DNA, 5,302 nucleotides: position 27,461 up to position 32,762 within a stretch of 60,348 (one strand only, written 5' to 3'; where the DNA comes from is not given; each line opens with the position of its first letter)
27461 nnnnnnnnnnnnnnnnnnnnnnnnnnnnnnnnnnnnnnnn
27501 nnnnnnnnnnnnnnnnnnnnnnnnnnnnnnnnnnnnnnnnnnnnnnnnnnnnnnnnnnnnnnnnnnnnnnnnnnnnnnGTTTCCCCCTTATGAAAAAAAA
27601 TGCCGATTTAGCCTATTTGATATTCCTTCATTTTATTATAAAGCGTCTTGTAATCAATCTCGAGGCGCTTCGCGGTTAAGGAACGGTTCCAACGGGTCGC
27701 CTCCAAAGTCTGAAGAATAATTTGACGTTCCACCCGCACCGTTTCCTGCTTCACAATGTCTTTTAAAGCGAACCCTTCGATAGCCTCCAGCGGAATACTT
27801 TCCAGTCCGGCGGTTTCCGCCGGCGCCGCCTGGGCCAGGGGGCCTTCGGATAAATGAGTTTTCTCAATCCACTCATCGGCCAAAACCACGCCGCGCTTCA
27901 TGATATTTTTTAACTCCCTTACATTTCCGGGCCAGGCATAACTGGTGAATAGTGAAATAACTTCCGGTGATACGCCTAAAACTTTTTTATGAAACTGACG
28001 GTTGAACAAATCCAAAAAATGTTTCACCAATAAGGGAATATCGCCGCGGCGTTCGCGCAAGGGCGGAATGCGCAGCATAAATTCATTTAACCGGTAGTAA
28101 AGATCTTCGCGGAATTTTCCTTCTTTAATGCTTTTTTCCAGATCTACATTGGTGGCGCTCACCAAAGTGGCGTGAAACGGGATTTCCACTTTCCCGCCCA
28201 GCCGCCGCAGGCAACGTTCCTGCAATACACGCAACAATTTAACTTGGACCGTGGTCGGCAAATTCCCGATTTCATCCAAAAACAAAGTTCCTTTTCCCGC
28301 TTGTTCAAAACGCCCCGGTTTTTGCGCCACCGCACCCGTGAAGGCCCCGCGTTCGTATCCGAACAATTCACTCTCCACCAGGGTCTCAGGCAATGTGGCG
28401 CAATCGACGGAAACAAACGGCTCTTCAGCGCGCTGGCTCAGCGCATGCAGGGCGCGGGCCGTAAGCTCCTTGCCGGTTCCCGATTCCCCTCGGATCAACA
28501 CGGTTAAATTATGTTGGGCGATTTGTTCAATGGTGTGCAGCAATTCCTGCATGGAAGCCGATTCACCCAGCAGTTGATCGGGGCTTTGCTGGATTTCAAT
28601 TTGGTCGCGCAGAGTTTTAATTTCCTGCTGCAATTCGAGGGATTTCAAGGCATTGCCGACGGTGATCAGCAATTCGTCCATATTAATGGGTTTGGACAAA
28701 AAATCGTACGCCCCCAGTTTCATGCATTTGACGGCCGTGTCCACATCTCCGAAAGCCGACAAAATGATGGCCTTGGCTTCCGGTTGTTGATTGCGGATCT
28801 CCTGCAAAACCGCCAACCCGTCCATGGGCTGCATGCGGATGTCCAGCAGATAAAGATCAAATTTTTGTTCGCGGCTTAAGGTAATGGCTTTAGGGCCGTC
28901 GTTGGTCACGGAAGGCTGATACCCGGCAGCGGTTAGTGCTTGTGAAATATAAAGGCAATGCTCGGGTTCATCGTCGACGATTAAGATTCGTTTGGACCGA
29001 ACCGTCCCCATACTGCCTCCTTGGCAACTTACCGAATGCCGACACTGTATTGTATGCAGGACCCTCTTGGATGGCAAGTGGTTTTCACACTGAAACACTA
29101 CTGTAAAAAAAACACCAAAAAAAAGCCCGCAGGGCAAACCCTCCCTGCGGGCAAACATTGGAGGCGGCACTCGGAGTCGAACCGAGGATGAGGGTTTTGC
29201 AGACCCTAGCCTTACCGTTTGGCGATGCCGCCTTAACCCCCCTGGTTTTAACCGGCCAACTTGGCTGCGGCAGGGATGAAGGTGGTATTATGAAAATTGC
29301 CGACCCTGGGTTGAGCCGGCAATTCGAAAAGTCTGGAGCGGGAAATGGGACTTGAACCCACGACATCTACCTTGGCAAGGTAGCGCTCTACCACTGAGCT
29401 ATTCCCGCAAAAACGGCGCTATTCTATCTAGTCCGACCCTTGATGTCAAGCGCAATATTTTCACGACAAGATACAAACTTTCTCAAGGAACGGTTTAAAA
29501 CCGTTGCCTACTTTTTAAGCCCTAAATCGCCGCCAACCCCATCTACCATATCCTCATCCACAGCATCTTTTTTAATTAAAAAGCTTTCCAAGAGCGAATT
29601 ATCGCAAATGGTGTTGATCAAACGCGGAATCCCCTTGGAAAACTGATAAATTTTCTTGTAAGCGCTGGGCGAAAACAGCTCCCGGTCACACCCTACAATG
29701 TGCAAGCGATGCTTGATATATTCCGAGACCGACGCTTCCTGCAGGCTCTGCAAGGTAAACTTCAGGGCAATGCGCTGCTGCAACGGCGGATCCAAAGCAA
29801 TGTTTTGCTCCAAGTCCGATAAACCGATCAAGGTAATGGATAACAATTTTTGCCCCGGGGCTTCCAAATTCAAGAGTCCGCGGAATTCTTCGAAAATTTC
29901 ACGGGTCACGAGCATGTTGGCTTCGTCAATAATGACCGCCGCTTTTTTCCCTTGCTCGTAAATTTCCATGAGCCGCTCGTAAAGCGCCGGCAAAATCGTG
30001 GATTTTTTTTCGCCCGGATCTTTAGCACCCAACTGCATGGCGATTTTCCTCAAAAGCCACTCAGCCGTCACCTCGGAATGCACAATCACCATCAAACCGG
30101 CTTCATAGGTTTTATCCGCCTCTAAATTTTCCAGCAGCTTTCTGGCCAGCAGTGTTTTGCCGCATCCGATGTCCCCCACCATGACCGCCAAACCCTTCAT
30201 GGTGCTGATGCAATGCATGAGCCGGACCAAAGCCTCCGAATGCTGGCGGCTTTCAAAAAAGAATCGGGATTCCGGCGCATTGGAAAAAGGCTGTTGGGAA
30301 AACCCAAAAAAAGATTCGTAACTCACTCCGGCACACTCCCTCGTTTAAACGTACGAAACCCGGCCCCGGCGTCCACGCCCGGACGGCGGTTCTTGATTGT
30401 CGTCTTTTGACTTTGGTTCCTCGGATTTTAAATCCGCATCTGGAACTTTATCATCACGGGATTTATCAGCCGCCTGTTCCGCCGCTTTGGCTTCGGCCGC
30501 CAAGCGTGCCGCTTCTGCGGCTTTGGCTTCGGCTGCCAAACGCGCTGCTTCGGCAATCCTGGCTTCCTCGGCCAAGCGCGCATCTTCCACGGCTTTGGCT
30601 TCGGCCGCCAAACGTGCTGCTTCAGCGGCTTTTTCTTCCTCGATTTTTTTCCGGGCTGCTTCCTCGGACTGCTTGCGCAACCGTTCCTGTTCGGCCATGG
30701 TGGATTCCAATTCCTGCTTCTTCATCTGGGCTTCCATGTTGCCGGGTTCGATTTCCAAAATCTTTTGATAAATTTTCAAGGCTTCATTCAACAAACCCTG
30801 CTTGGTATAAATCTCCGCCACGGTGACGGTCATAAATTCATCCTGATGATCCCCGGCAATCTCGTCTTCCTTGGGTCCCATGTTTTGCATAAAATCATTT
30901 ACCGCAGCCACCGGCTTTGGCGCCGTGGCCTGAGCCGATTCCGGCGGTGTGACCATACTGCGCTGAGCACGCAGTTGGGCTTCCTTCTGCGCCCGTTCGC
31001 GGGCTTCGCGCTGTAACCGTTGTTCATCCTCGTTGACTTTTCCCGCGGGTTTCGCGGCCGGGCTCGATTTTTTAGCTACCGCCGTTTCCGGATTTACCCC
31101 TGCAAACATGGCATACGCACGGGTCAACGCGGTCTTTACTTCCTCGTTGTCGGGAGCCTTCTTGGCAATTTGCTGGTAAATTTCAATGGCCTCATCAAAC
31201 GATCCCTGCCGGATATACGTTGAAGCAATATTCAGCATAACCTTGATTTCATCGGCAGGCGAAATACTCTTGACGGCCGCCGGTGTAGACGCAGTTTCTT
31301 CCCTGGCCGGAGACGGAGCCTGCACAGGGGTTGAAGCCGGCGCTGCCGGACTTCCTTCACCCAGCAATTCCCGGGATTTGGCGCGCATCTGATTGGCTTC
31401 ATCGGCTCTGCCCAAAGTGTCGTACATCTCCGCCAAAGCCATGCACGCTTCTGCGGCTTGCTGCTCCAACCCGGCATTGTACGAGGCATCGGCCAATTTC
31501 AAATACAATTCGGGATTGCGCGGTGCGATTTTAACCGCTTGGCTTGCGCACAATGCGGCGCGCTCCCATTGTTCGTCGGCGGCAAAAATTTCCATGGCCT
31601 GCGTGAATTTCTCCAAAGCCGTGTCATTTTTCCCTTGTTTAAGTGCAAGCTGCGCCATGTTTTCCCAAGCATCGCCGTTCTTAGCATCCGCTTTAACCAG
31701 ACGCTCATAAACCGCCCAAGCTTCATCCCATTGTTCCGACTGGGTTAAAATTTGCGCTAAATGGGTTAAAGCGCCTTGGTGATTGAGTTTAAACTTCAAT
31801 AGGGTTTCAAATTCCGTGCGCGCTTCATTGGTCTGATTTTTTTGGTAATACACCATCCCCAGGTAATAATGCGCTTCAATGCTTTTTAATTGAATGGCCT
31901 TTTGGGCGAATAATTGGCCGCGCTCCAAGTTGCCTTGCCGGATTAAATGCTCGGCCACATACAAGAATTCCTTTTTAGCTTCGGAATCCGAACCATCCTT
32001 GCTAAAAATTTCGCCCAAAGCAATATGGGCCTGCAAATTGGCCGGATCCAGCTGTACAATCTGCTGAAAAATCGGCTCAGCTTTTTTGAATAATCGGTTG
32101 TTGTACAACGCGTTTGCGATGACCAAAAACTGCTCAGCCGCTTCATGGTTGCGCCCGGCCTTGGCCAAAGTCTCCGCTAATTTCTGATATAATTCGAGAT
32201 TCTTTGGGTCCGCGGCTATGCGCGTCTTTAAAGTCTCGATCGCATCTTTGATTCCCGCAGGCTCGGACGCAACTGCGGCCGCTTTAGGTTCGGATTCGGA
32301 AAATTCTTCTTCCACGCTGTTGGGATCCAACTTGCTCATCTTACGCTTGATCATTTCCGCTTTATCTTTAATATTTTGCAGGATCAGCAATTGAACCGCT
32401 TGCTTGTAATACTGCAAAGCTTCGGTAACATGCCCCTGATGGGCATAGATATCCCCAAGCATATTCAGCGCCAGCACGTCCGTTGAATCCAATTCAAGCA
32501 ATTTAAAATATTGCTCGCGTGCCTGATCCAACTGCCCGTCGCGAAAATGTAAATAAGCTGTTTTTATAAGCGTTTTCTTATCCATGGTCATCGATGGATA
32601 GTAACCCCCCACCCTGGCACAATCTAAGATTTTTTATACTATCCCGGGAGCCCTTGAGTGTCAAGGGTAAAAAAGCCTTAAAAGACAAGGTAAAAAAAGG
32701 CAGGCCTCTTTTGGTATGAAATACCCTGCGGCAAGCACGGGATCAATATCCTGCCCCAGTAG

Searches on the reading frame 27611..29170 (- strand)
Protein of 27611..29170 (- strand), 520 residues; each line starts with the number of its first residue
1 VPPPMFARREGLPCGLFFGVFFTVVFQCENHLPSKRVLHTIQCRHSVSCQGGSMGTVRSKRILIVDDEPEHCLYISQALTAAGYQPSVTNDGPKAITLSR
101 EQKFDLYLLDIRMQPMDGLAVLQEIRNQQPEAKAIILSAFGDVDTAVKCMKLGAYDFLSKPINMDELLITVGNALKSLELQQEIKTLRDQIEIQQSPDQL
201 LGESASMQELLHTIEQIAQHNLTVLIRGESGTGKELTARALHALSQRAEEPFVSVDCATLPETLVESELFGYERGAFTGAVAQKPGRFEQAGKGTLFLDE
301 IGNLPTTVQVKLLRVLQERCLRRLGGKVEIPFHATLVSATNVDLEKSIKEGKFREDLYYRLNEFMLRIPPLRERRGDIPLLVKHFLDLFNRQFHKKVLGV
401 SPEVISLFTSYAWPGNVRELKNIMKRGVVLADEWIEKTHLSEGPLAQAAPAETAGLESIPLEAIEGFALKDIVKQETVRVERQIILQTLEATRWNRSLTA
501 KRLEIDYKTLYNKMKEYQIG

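Call 6: search_protein_families(library=pfam, proteins=[window:27611-29170:-], max_evalue=0.001)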
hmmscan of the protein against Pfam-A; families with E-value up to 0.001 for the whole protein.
window:27611-29170:- (520 aa): 9 families
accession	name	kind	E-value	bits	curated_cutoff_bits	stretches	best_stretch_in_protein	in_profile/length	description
PF00158.32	Sigma54_activat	-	1.5e-68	230.2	20.2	1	200-366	1-167/168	Sigma-54 interaction domain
PF00072.30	Response_reg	-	1.3e-28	99.8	30.2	1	62-169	1-108/111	Response regulator receiver domain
PF14532.12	Sigma54_activ_2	-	4.9e-25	88.8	25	1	201-371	1-138/138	Sigma-54 interaction domain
PF25601.1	AAA_lid_14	-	4.3e-24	84.6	27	1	372-450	1-80/87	AAA+ ATPase lid domain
PF02954.25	HTH_8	-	6.4e-13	48.6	22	1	480-517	5-42/42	Bacterial regulatory protein, Fis family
PF07724.20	AAA_2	-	1.8e-06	28.5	27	1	223-352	5-135/166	AAA domain (Cdc48 subfamily)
PF07728.20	AAA_5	-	4.5e-06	27.2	22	1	224-334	2-108/139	AAA domain (dynein-related subfamily)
PF01078.27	Mg_chelatase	-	5.7e-06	26.3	20.3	0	279-342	93-158/207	Magnesium chelatase, subunit ChlI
PF13191.12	AAA_16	-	0.00071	20.5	32.6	0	201-269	3-78/167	AAA ATPase domain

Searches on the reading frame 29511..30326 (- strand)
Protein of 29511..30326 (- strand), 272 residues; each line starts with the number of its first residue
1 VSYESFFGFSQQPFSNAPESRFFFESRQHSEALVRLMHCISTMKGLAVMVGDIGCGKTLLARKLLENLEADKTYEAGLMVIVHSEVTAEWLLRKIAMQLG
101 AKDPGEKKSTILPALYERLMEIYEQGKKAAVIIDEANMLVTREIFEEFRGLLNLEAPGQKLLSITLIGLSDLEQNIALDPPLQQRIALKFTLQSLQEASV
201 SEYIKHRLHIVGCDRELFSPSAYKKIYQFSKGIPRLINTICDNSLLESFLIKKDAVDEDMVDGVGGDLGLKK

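Call 6: search_protein_families(library=pfam, proteins=[window:29511-30326:-], max_evalue=0.001)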
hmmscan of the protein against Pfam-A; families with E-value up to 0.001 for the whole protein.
window:29511-30326:- (272 aa): 11 families
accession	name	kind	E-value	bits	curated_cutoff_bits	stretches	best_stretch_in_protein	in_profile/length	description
PF13401.12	AAA_22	-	1e-17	65.1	27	1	44-174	5-128/130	AAA domain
PF25201.1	nSTAND6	-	3.4e-06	27.6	27.7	1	49-146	23-120/148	Novel STAND NTPase 6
PF01637.24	ATPase_2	-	6.7e-06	26.5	33.2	1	42-141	17-124/225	ATPase domain predominantly from Archaea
PF00931.28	NB-ARC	-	1.2e-05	25.2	23.5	1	46-134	20-107/248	NB-ARC domain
PF07728.20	AAA_5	-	1.6e-05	25.4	22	1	48-153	3-91/139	AAA domain (dynein-related subfamily)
PF05621.17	TniB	-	0.00012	22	22.4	1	43-187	35-180/189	Bacterial TniB protein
PF13671.12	AAA_33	-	0.00015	22.5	27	1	46-150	1-90/143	AAA domain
PF13191.12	AAA_16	-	0.00025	22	32.6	1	28-160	7-132/167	AAA ATPase domain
PF24883.2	NPHP3_N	-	0.00047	20.8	24.8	0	45-108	23-88/164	Nephrocystin 3, N-terminal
PF09848.15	SLFN-g3_helicase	-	0.0005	19.9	24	1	47-177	4-128/354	Schlafen group 3, DNA/RNA helicase domain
PF05729.18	NACHT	-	0.00087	19.6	26.7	0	48-145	4-99/167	NACHT domain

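Call 82: search_protein_families(library=ncbifam, proteins=[window:29511-30326:-], max_evalue=0.01)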
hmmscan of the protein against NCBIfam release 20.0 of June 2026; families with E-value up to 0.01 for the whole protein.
window:29511-30326:- (272 aa): 5 families
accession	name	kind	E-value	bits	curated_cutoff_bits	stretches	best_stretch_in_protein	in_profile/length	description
TIGR03015.1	pepcterm_ATPase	hypoth_equivalog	6.7e-58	196.2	324.5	1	3-268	2-266/269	XrtA/PEP-CTERM system-associated ATPase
TIGR02928.1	TIGR02928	subfamily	5.5e-05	22.2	181.3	1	48-170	44-173/366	orc1/cdc6 family replication initiation protein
NF001624.0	PRK00411.1-2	subfamily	0.0032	16.4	354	1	24-182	31-191/374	ORC1-type DNA replication protein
NF008453.0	PRK11308.1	subfamily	0.0071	15.6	408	1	22-97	27-103/334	dipeptide ABC transporter ATP-binding protein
NF008457.0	PRK11331.1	equivalog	0.0088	14.8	637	0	42-241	192-382/459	5-methylcytosine-specific restriction enzyme subunit McrB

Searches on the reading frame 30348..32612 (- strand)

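Call 6: search_protein_families(library=pfam, proteins=[window:30348-32612:-], max_evalue=0.001)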
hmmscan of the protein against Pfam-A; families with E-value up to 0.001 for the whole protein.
window:30348-32612:- (755 aa): 25 families
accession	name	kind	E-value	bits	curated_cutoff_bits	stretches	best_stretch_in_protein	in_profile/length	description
PF07719.23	TPR_2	-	7.2e-38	126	27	2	47-75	2-30/34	Tetratricopeptide repeat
PF13428.12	TPR_14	-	1.1e-29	100.2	23.5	2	281-322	3-44/44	Tetratricopeptide repeat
PF14559.12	TPR_19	-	4.3e-27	94.7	25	1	457-498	26-67/68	Tetratricopeptide repeat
PF00515.34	TPR_1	-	9.4e-27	92.2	27.8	1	47-75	2-30/34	Tetratricopeptide repeat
PF13414.12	TPR_11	-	1.7e-26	92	26.8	1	22-60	4-42/42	TPR repeat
PF13431.12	TPR_17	-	7.7e-25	85.5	24.4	2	37-67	4-34/34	Tetratricopeptide repeat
PF13181.12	TPR_8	-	2.7e-24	83.7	25.7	0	48-75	3-30/34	Tetratricopeptide repeat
PF13432.12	TPR_16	-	2.4e-22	79.4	32.7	2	18-74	3-59/65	Tetratricopeptide repeat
PF13176.12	TPR_7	-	1.5e-21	75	27.9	1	459-489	2-32/36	Tetratricopeptide repeat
PF13174.12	TPR_6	-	3.1e-16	59.3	26.3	1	458-488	2-32/33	Tetratricopeptide repeat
PF23914.1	TPR_CcmH_CycH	-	2e-14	54.2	42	1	249-347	54-155/158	Cytochrome c-type biogenesis protein H TPR domain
PF13424.12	TPR_12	-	2.7e-14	53.5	30.1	2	19-75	10-74/77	Tetratricopeptide repeat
PF12895.13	ANAPC3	-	2.4e-13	50.6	27.2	1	240-304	16-81/82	Anaphase-promoting complex, cyclosome, subunit 3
PF13374.12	TPR_10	-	4.9e-13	49.1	27.5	0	48-75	4-31/42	Tetratricopeptide repeat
PF25064.1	ARM_TT21_5th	-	5e-11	43.4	27.8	0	253-355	9-110/117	TT21 fifth ARM repeats domain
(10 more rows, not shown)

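Call 82: search_protein_families(library=ncbifam, proteins=[window:30348-32612:-], max_evalue=0.01)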
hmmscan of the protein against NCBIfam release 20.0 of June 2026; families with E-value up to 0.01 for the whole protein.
window:30348-32612:- (755 aa): 25 families
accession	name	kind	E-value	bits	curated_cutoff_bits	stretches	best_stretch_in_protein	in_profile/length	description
TIGR02917.1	PEP_TPR_lipo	equivalog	3.8e-26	91.3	312.2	3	217-389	435-623/899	XrtA/PEP-CTERM system TPR-repeat protein PrsT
NF040959.1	MamA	equivalog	1.6e-20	73.4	200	2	220-346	44-172/204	magnetosome protein MamA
TIGR02552.1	LcrH_SycD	equivalog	5e-18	65.1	104.8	2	243-350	16-123/136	SycD/LcrH family type III secretion system chaperone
TIGR02521.1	type_IV_pilW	equivalog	8.2e-18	64.8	154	2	243-362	29-151/234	type IV pilus biogenesis/stability protein PilW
NF052243.1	T4PFormProtSgmX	equivalog_domain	8.8e-15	54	1800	3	122-270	20-170/1065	type IV pili formation protein SgmX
TIGR02795.1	tol_pal_ybgF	equivalog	2.7e-11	44.1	90.1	1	245-307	39-104/119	tol-pal system protein YbgF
NF008757.0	PRK11788.1-5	equivalog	4e-10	39.4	363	1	167-430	44-285/388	lipopolysaccharide assembly protein LapB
NF033762.1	social_mot_Tgl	equivalog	1.4e-09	37.7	225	1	243-341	29-128/252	social motility TPR repeat lipoprotein Tgl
NF052415.1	T3SS_chap_SctY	equivalog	4.7e-08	33.5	70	1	250-338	11-102/106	type III secretion apparatus assembly chaperone SctY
NF033920.0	C39_PA2778_fam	equivalog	5.4e-08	32.6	150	1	257-342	168-253/255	PA2778 family cysteine peptidase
NF002725.1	PRK02603.1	equivalog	8.3e-08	32.4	143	0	248-366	38-153/173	photosystem I assembly protein Ycf3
TIGR03939.1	PGA_TPR_OMP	equivalog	1.1e-07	30.6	366.65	1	254-357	62-164/800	poly-beta-1,6 N-acetyl-D-glucosamine export porin PgaA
TIGR00540.1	TPR_hemY_coli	hypoth_equivalog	1.2e-07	30.9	142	2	144-214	314-380/385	heme biosynthesis-associated TPR protein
TIGR00756.2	PPR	repeat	1.7e-07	31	20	0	464-482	8-26/35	pentatricopeptide repeat protein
NF047371.1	FlcA_CTERM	equivalog_domain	1.4e-06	27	300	1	253-344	163-254/646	periplasmic flagellar collar protein FlcA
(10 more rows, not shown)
